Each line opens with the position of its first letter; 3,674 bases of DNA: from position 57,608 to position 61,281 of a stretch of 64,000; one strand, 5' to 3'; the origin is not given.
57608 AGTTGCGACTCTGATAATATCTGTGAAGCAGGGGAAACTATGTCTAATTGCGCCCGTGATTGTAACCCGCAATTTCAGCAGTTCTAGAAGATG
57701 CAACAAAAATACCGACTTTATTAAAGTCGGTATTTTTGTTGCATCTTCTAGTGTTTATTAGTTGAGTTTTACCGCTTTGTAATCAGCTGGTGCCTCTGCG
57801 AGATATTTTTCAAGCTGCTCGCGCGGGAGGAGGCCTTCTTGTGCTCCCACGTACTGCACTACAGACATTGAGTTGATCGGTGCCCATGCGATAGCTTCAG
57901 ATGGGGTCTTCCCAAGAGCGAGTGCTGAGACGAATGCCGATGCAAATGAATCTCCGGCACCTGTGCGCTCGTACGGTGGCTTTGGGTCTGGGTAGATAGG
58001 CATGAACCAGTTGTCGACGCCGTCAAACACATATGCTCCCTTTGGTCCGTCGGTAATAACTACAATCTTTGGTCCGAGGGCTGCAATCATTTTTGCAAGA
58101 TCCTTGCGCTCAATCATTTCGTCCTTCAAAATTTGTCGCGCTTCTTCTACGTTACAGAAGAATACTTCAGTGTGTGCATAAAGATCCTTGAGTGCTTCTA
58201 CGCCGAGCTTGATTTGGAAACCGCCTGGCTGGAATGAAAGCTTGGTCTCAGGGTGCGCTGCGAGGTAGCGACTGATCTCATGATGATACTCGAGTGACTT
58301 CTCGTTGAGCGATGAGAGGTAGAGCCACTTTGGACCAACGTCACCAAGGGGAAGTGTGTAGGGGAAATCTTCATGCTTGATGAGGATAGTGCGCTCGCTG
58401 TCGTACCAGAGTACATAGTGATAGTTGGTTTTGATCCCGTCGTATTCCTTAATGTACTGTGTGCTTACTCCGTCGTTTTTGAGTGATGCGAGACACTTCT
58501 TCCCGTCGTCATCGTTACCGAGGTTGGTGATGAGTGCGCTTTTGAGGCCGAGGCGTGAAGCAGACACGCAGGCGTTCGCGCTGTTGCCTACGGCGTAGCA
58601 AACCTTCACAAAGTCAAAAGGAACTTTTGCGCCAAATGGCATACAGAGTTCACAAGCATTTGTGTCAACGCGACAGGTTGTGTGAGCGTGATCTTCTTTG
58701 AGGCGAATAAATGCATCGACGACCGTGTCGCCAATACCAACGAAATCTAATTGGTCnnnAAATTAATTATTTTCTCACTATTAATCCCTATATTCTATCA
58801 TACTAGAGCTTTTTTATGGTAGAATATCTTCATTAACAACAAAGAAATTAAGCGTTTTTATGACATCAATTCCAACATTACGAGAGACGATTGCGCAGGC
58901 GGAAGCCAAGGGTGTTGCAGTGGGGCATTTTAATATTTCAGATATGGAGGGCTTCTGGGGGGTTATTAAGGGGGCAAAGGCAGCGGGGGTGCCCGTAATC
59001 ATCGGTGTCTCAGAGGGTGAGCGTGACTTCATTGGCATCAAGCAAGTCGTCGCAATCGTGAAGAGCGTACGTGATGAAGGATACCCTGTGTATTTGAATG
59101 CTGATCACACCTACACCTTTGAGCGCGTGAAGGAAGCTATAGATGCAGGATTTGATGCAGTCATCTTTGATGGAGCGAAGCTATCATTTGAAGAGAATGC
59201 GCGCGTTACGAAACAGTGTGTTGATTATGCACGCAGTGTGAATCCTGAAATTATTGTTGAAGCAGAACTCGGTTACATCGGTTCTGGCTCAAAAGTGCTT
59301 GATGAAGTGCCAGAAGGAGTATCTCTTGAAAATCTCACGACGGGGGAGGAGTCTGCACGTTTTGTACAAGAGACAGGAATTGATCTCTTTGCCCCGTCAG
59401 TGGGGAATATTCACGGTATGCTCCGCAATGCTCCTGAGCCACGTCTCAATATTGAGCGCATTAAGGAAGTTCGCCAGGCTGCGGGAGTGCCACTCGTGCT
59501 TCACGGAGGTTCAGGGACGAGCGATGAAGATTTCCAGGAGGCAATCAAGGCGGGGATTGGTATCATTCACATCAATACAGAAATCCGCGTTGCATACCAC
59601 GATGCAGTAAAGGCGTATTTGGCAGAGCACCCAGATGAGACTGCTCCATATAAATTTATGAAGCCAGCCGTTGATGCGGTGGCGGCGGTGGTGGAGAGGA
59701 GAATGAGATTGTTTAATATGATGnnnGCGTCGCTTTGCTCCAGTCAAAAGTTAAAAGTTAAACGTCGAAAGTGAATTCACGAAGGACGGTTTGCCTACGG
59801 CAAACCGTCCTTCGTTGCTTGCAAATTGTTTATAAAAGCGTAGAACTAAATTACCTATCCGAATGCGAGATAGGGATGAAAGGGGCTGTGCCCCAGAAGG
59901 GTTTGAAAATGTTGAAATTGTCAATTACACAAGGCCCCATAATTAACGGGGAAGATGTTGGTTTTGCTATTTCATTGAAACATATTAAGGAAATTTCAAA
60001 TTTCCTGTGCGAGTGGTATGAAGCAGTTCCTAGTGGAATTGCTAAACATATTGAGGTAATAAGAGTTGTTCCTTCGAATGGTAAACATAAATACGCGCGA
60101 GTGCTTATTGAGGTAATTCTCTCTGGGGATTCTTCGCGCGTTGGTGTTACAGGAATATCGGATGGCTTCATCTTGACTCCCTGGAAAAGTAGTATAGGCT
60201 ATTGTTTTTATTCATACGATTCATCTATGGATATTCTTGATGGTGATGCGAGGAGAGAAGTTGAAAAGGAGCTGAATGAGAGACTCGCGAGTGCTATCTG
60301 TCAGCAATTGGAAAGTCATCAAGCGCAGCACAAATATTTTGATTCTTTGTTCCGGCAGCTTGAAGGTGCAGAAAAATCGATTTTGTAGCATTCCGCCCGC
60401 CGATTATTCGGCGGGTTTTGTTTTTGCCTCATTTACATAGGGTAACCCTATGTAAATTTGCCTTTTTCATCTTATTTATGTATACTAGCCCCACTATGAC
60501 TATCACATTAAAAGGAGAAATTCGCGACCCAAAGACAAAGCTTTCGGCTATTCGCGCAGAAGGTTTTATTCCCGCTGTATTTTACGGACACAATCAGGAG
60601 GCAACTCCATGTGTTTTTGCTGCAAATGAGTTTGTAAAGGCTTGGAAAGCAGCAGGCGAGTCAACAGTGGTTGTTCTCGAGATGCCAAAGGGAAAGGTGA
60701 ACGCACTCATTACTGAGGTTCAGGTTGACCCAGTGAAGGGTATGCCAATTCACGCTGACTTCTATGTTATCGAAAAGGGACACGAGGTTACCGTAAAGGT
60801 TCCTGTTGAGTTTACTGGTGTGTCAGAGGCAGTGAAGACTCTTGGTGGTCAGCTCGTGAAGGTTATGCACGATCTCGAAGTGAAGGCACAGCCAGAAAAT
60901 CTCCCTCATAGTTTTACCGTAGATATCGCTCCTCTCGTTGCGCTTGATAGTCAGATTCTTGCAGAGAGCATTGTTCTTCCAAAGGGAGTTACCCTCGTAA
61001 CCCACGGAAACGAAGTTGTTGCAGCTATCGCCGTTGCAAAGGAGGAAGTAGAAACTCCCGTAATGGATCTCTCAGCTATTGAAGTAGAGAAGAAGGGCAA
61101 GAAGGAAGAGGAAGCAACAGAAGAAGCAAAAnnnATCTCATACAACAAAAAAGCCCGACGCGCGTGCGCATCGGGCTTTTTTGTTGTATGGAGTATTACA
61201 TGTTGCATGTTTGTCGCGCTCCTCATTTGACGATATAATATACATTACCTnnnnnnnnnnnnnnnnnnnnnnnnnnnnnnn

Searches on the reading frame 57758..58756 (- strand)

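Call 45: search_protein_families(library=pfam, proteins=[window:57758-58756:-], max_evalue=0.001)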
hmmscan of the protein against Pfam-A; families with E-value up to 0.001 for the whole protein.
window:57758-58756:- (332 aa): 2 families
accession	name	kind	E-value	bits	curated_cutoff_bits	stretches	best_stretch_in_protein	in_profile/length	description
PF00294.29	PfkB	-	1.9e-33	116.5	25.8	1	54-308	34-298/302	pfkB family carbohydrate kinase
PF08543.17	Phos_pyr_kin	-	6.9e-07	29.3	27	1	186-292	109-224/246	Phosphomethylpyrimidine kinase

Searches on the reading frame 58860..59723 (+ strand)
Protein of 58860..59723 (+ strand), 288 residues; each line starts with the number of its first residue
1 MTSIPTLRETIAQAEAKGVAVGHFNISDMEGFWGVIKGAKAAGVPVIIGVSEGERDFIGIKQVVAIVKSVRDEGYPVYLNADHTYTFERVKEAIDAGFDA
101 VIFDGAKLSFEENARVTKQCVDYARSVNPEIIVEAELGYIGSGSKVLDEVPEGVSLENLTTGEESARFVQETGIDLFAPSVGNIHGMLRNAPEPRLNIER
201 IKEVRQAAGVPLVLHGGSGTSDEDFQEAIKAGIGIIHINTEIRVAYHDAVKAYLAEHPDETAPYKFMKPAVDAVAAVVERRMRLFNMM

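Call 45: search_protein_families(library=pfam, proteins=[window:58860-59723:+], max_evalue=0.001)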
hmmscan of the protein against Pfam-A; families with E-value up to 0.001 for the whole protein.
window:58860-59723:+ (288 aa): 3 families
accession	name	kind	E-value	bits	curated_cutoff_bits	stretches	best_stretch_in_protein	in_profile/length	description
PF01116.26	F_bP_aldolase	-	1.7e-77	261.1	25.5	1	6-286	2-273/277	Fructose-bisphosphate aldolase class-II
PF01070.24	FMN_dh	-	0.00018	21.1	24.9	1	25-237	70-244/350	FMN-dependent dehydrogenase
PF02581.23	TMP-TENI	-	0.00034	20.5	27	0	163-236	105-174/180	Thiamine monophosphate synthase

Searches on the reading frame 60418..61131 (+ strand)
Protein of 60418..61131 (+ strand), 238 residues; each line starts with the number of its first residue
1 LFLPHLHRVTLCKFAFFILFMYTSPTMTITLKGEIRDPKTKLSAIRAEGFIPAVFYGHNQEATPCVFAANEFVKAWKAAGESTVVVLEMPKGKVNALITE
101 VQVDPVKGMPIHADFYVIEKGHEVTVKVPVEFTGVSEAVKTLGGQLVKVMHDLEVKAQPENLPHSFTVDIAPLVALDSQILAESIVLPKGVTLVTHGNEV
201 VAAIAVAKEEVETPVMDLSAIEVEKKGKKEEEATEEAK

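Call 46: search_protein_families(library=pfam, proteins=[window:60418-61131:+], max_evalue=0.001)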
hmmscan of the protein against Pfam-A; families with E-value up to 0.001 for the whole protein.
window:60418-61131:+ (238 aa): 2 families
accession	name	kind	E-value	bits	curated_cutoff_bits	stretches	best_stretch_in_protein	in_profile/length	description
PF14693.11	Ribosomal_TL5_C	-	1.1e-19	71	27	1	123-207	1-83/84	Ribosomal protein TL5, C-terminal domain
PF01386.24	Ribosomal_L25p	-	2.5e-19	69.9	23.6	1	31-115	1-82/82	Ribosomal L25p family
